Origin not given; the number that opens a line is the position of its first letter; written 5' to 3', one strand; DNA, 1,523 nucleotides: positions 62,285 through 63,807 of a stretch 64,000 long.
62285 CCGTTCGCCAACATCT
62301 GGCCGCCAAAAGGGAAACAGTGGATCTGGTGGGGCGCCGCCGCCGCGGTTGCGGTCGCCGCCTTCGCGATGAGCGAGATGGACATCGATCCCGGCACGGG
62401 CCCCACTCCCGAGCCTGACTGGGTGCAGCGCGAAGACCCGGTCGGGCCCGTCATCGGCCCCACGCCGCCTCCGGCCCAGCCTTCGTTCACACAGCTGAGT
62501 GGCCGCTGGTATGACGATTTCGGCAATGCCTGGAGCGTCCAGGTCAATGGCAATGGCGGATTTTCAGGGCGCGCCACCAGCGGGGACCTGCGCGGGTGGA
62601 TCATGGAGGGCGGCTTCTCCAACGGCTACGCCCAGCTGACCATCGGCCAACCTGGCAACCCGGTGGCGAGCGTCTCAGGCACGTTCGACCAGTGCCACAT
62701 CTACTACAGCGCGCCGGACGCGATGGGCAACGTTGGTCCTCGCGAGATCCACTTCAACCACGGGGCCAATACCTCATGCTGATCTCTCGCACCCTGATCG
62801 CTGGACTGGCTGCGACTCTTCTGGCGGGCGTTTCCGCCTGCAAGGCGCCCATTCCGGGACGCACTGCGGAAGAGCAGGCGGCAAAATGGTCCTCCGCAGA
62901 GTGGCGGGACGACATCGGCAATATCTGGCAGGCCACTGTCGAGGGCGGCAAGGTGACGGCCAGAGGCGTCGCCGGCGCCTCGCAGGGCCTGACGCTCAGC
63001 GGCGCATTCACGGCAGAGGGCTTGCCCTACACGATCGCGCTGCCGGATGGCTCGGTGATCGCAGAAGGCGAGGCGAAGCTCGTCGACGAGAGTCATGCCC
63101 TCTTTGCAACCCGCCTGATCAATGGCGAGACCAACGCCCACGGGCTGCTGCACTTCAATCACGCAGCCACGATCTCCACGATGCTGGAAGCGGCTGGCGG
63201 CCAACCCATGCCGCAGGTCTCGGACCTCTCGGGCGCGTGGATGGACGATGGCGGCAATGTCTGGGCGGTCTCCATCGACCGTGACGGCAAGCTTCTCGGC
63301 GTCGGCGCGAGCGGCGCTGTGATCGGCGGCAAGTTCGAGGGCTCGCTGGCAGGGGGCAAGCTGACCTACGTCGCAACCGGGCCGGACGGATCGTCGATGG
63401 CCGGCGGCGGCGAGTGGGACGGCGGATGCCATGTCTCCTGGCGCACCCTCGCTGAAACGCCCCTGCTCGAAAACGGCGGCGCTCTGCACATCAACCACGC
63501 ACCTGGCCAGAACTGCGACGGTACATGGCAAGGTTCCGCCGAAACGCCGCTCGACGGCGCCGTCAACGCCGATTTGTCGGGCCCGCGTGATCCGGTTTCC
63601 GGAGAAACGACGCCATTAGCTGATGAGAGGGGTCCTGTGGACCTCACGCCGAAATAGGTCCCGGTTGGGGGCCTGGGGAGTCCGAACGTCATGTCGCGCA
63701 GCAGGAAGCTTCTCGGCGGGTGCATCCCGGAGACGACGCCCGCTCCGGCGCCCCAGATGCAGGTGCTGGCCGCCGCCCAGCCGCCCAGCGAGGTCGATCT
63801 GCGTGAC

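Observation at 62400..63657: Unnamed ~95-aa periplasmic repeat domain shared by the kinase tail and the downstream lipoprotein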

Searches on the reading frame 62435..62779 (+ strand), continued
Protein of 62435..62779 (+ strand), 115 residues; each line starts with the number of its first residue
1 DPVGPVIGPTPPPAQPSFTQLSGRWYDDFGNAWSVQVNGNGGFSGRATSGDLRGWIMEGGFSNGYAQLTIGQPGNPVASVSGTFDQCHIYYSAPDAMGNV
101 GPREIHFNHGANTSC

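Call 69: find_encoding_contigs(protein=P0083, flank=8000, max_places=2)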
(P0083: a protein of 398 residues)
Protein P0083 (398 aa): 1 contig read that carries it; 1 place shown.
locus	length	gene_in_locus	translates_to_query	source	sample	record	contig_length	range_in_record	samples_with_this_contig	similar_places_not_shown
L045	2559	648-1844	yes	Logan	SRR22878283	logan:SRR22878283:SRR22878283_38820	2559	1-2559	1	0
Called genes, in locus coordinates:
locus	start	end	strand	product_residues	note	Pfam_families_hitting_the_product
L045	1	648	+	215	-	?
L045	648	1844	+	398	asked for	-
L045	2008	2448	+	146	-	PF13577:SnoaL_4, PF12680:SnoaL_2 (weak)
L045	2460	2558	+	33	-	?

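Call 70: find_encoding_contigs(protein=P0086, flank=8000, max_places=2)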
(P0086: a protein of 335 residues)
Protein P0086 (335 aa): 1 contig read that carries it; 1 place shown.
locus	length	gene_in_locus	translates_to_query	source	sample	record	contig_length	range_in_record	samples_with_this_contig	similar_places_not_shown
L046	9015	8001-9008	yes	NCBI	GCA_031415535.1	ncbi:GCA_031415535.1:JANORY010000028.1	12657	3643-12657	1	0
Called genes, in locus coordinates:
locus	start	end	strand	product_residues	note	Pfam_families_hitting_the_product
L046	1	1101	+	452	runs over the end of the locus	PF13458:Peripla_BP_6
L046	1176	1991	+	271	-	PF00005:ABC_tran, PF13304:AAA_21 (faint)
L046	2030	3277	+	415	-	PF00501:AMP-binding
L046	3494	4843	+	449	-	PF00069:Pkinase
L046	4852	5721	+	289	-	PF13672:PP2C_2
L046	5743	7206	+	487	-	PF13367:PrsW-protease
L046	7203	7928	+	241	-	PF05762:VWA_CoxE (faint), PF00092:VWA, PF13519:VWA_2 (faint)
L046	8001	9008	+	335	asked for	-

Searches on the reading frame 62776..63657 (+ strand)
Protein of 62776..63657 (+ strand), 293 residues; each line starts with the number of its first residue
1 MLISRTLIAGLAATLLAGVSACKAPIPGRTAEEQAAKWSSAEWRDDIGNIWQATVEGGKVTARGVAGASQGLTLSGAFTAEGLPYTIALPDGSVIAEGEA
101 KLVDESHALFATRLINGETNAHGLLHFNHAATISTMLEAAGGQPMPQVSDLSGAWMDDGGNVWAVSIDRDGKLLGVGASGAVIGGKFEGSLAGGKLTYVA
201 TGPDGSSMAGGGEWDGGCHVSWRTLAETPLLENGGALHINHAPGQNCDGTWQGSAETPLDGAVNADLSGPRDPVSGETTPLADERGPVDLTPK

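Call 4: search_protein_families(library=pfam, proteins=[window:62776-63657:+], max_evalue=1)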
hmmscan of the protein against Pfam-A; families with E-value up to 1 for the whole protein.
window:62776-63657:+ (293 aa): 0 families

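Call 6: find_homologous_proteins(query=window:62776-63657:+, max_evalue=0.001)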
Query window:62776-63657:+ (293 aa): 9 proteins with E <= 0.001 among 7268 candidates.
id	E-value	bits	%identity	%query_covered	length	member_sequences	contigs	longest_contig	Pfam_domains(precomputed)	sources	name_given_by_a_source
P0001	1.7e-189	646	100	100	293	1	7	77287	-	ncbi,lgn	-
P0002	2.7e-152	524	82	99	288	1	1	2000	-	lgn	-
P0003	4.1e-152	524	83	94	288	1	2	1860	-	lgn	-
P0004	1.4e-143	496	77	94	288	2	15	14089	-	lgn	-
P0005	4.5e-127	441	71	98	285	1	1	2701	-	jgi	-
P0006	5.2e-126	438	68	99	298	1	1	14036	-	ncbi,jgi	jgi:hypothetical protein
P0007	4.4e-97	343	64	83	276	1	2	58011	-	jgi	jgi:hypothetical protein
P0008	1.2e-19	89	42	42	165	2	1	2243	-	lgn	-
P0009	1.4e-17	82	40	40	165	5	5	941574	-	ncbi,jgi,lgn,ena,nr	ncbi:MAG: hypothetical protein KJ871_13270 [Alphaproteobacteria bacterium]|nr:hypothetical protein [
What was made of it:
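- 62776..63657 (+): Lipoprotein, 293 aa; its start overlaps the kinase stop codon. Orthologues P0001-P0007 (call 6).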

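Call 10: find_encoding_contigs(protein=P0001, flank=10000, max_places=4)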
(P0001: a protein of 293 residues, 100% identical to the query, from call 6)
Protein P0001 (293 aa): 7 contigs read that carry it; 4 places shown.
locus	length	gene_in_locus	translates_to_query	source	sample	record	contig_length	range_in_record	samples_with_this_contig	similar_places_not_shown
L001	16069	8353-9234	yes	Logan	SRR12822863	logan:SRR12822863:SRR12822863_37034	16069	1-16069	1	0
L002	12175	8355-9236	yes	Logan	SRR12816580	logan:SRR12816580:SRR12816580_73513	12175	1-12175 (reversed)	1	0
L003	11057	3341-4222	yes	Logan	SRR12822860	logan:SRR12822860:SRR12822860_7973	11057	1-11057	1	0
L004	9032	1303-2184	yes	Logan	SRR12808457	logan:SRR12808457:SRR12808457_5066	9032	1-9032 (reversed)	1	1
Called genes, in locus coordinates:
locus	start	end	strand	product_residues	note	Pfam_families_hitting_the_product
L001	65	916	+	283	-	PF07638:Sigma70_ECF, PF08281:Sigma70_r4_2 (weak)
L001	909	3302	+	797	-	PF00069:Pkinase, PF01636:APH (faint), PF07714:PK_Tyr_Ser-Thr, PF03109:ABC1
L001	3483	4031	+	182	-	-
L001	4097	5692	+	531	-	-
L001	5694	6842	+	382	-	PF00498:FHA (faint)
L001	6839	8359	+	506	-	PF00069:Pkinase, PF07714:PK_Tyr_Ser-Thr, PF03109:ABC1 (faint)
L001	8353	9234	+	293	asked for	-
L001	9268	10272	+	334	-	PF00112:Peptidase_C1, PF03051:Peptidase_C1_2 (faint)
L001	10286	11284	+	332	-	PF00112:Peptidase_C1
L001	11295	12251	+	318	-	PF00112:Peptidase_C1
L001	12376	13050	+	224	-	PF00106:adh_short, PF08659:KR (faint), PF13561:adh_short_C2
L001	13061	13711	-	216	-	PF02163:Peptidase_M50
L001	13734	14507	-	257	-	PF13472:Lipase_GDSL_2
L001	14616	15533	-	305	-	PF04389:Peptidase_M28, PF01546:Peptidase_M20 (weak), PF05343:Peptidase_M42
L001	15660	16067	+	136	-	?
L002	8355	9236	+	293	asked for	-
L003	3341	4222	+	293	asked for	-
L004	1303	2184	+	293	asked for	-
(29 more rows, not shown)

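Call 11: find_encoding_contigs(protein=P0009, flank=10000, max_places=4)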
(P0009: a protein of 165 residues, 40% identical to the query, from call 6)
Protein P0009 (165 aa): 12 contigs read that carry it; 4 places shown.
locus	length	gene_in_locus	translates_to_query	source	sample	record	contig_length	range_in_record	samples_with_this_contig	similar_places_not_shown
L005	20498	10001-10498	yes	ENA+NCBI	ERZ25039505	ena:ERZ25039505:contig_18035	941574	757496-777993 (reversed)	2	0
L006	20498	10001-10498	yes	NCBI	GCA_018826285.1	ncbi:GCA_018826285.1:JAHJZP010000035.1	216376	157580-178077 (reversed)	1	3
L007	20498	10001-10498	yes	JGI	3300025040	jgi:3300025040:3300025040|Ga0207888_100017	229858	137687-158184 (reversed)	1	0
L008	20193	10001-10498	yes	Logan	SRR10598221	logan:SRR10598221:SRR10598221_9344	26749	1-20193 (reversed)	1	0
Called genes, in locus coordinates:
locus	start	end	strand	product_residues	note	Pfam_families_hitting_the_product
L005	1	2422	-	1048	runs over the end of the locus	PF00873:ACR_tran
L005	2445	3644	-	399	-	PF25917:BSH_RND, PF25973:BSH_CzcB (weak), PF25876:HH_MFP_RND, PF25944:Beta-barrel_RND, PF25967:RND-MFP_C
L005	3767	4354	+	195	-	PF00440:TetR_N, PF13977:TetR_C_6 (weak), PF17940:TetR_C_31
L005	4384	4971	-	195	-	PF07638:Sigma70_ECF, PF04545:Sigma70_r4 (weak), PF08281:Sigma70_r4_2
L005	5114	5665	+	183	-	-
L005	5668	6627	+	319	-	-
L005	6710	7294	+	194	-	-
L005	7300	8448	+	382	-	PF00498:FHA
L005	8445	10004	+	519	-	-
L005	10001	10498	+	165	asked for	-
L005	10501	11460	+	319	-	PF00112:Peptidase_C1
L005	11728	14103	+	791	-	PF00069:Pkinase, PF01636:APH (faint), PF07714:PK_Tyr_Ser-Thr, PF03109:ABC1 (weak), PF07719:TPR_2 (faint)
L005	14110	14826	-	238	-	-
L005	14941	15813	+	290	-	PF12146:Hydrolase_4, PF00561:Abhydrolase_1, PF12697:Abhydrolase_6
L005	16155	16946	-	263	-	PF00106:adh_short, PF01370:Epimerase (faint), PF13561:adh_short_C2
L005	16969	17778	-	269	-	PF00378:ECH_1, PF16113:ECH_2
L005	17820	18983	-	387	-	PF02771:Acyl-CoA_dh_N, PF02770:Acyl-CoA_dh_M, PF00441:Acyl-CoA_dh_1, PF08028:Acyl-CoA_dh_2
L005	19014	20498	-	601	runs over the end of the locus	PF00743:FMO-like, PF01266:DAO (faint), PF07992:Pyr_redox_2, PF13450:NAD_binding_8, PF13738:Pyr_redox_3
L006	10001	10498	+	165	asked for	-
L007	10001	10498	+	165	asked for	-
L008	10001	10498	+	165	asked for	-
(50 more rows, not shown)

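Call 13: find_encoding_contigs(protein=P0007, flank=10000, max_places=2)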
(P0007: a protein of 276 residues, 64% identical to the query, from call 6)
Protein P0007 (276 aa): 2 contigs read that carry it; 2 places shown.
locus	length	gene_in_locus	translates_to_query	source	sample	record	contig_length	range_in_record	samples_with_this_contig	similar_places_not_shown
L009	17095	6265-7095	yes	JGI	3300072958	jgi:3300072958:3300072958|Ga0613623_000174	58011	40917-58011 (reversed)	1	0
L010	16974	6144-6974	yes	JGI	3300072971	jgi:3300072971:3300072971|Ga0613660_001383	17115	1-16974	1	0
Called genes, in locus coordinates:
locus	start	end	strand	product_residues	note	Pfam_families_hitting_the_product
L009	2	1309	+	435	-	?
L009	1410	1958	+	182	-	-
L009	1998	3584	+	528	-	-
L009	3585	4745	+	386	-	-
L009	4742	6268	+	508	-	PF00069:Pkinase, PF07714:PK_Tyr_Ser-Thr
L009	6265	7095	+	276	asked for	-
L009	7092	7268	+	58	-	-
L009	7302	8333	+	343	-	PF00112:Peptidase_C1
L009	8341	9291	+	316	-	PF00112:Peptidase_C1, PF13529:Peptidase_C39_2 (weak)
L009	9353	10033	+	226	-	PF00106:adh_short, PF01370:Epimerase (weak), PF13561:adh_short_C2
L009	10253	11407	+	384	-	PF02771:Acyl-CoA_dh_N, PF02770:Acyl-CoA_dh_M, PF00441:Acyl-CoA_dh_1, PF08028:Acyl-CoA_dh_2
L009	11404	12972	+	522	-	PF01039:Carboxyl_trans, PF03255:ACCA (faint)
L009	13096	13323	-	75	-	PF01850:PIN (weak)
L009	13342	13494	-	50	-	-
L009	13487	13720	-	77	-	PF04014:MazE_antitoxin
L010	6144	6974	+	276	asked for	-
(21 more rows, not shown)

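Call 14: find_encoding_contigs(protein=P0006, flank=10000, max_places=2)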
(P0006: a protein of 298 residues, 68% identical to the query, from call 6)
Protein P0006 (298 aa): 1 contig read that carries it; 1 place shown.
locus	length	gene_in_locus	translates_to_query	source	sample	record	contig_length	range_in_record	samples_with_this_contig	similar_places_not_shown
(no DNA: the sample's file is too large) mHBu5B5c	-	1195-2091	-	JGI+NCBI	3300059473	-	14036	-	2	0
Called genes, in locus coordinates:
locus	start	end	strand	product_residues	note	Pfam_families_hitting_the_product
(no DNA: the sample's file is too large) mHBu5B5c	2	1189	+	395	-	?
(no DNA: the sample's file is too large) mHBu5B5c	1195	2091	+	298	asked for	-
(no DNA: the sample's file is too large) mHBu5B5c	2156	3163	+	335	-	PF00112:Peptidase_C1, PF03051:Peptidase_C1_2 (faint)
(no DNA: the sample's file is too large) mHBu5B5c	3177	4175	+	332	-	PF00112:Peptidase_C1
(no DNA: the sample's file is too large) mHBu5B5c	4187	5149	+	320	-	PF00112:Peptidase_C1, PF13529:Peptidase_C39_2 (faint)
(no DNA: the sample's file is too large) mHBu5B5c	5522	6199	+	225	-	PF00106:adh_short, PF08659:KR (faint), PF01370:Epimerase, PF13561:adh_short_C2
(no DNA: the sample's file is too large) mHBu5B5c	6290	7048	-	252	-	PF00657:Lipase_GDSL (weak), PF13472:Lipase_GDSL_2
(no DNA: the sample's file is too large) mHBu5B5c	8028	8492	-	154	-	PF00072:Response_reg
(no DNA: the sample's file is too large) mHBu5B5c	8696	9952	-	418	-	PF11288:DUF3089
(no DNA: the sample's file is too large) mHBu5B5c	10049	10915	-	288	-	PF06725:3D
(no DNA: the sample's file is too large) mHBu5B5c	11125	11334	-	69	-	PF01361:Tautomerase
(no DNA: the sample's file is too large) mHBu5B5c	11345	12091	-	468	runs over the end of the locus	PF00330:Aconitase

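Call 21: search_protein_families(library=pfam, proteins=[L001:9268-10272:+, L001:10286-11284:+, L001:11295-12251:+, L005:10501-11460:+, L005:5114-5665:+, L005:5668-6627:+, L001:909-3302:+, L001:65-916:+], max_evalue=0.01)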
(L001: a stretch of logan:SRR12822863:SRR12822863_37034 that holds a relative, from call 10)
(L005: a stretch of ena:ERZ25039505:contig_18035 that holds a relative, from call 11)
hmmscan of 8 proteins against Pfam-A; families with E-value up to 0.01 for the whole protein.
L001:9268-10272:+ (334 aa): 2 families
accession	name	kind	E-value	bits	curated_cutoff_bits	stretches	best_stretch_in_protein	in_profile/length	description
PF00112.29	Peptidase_C1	-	2.4e-15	57.6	20.7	1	32-234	2-202/220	Papain family cysteine protease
PF03051.21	Peptidase_C1_2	-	1.4e-05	24.6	22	1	197-242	356-405/438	Peptidase C1-like family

L001:10286-11284:+ (332 aa): 2 families
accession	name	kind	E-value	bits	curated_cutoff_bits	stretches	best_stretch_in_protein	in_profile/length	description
PF00112.29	Peptidase_C1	-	4.8e-14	53.4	20.7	1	39-244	5-203/220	Papain family cysteine protease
PF03051.21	Peptidase_C1_2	-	0.00055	19.3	22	1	208-251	358-405/438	Peptidase C1-like family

L001:11295-12251:+ (318 aa): 1 family
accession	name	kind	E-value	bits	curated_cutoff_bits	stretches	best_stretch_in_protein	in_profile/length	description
PF00112.29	Peptidase_C1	-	6.1e-11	43.3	20.7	1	33-232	2-202/220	Papain family cysteine protease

L005:10501-11460:+ (319 aa): 3 families
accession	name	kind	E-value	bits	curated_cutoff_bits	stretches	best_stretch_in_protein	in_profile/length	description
PF00112.29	Peptidase_C1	-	1.7e-15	58.1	20.7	1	32-237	1-207/220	Papain family cysteine protease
PF03051.21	Peptidase_C1_2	-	0.00043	19.7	22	1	200-241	361-406/438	Peptidase C1-like family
PF13529.12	Peptidase_C39_2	-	0.0006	20.8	24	1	136-216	72-139/143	Peptidase_C39 like family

L005:5114-5665:+ (183 aa): 2 families
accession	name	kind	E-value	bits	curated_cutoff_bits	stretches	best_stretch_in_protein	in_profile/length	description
PF04535.17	CASP_dom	-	0.0062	16.7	26.2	1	103-178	4-79/151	Casparian strip membrane protein domain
PF10190.14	Tmemb_170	-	0.0067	17.2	29.5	1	105-169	36-97/106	Putative transmembrane protein 170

L005:5668-6627:+ (319 aa): 0 families

L001:909-3302:+ (797 aa): 7 families
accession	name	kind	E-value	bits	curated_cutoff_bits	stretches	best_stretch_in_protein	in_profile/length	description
PF00069.31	Pkinase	-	5.1e-37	128.1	31.7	1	76-284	1-198/263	Protein kinase domain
PF07714.23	PK_Tyr_Ser-Thr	-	5.6e-26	91.8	23.1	1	78-274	3-195/258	Protein tyrosine and serine/threonine kinase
PF03109.22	ABC1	-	1.4e-09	37.9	22.9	1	151-228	143-220/244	ABC1 atypical kinase-like domain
PF01636.29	APH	-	2.6e-06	27.8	23.2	2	89-180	12-99/239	Phosphotransferase enzyme family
PF01163.29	RIO1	-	0.00014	22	22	1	153-223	83-152/187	RIO domain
PF13424.12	TPR_12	-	0.00027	21.5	30.1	0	500-527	14-41/77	Tetratricopeptide repeat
PF06293.20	Kdo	-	0.0063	16.4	21.3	0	153-222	94-169/207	Lipopolysaccharide kinase (Kdo/WaaP) family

L001:65-916:+ (283 aa): 6 families
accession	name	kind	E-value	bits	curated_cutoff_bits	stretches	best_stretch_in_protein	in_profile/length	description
PF07638.17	Sigma70_ECF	-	2.9e-31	109.2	21.1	1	104-274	4-181/185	ECF sigma factor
PF08281.18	Sigma70_r4_2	-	5.3e-07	29.6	25.7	1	233-271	15-53/54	Sigma-70, region 4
PF06530.18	Phage_antitermQ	-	0.00069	20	26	1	219-277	53-111/118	Phage antitermination protein Q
PF04545.22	Sigma70_r4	-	0.0013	18.6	24.1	1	234-264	10-40/50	Sigma-70, region 4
PF13404.12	HTH_AsnC-type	-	0.0044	17.2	27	0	245-264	18-37/42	AsnC-type helix-turn-helix domain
PF13384.12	HTH_23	-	0.0088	16.3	24.6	0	244-265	17-37/50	Homeodomain-like domain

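Call 25: search_protein_families(library=ncbifam, proteins=[window:62776-63657:+, L001:9268-10272:+], max_evalue=0.01)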
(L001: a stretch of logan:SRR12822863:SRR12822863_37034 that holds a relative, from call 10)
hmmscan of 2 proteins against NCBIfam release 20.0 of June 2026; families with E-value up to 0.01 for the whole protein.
window:62776-63657:+ (293 aa): 0 families

L001:9268-10272:+ (334 aa): 0 families

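Call 47: search_protein_families(library=padloc, proteins=[window:62776-63657:+, L001:9268-10272:+, L001:10286-11284:+], max_evalue=0.001)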
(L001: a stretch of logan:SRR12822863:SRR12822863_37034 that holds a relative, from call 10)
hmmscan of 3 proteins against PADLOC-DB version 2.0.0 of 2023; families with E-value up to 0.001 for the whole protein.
window:62776-63657:+ (293 aa): 0 families

L001:9268-10272:+ (334 aa): 0 families

L001:10286-11284:+ (332 aa): 0 families

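Call 59: predict_structure(alignment_id=A6)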
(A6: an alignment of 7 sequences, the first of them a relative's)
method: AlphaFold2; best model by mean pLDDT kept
length: 293 residues; sequences in the alignment: 7
mean_pLDDT: 62.9   pTM: 0.48
mean pLDDT of the five models: 62.9, 60.9, 58.6, 55.8, 45.6
residues with pLDDT >= 90: 23; 70-90: 103; 50-70: 68; < 50: 99
segments of 3 or more residues with pLDDT < 50: 1-5, 9-13, 15-27, 133-145, 225-234, 241-288, 290-293
pLDDT, mean of each block of 10 residues (from residue 1): 47 44 49 87 75 92 81 91 89 87 77 68 68 43 51 66 70 72 74 78 74 69 49 56 41 32 31 31 40 41
secondary structure, 60 per line:
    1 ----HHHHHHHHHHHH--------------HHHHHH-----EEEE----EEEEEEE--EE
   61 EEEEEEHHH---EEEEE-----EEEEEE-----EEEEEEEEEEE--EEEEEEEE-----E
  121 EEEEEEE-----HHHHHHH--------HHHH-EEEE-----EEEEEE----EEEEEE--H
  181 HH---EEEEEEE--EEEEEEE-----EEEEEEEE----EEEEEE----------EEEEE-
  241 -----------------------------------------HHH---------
elements in order: H5-16 H31-36 E42-45 E50-56 E59-66 E73-77 E83-88 E94-104 E107-114 E120-127 H133-139 H148-151 E153-156 E162-167 E172-177 E186-192 E195-201 E207-214 E219-224 E235-239
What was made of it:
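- On Avidin/streptavidin family (PF01382): The two-domain lipoprotein model was too poor to show packing (call 59).
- The AF2 model of the whole lipoprotein was poor (pLDDT 63, pTM 0.48; call 59) and says nothing about X-X contacts.
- Tried and rejected: It gave pLDDT 63 and pTM 0.48, so it was not used (call 59).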
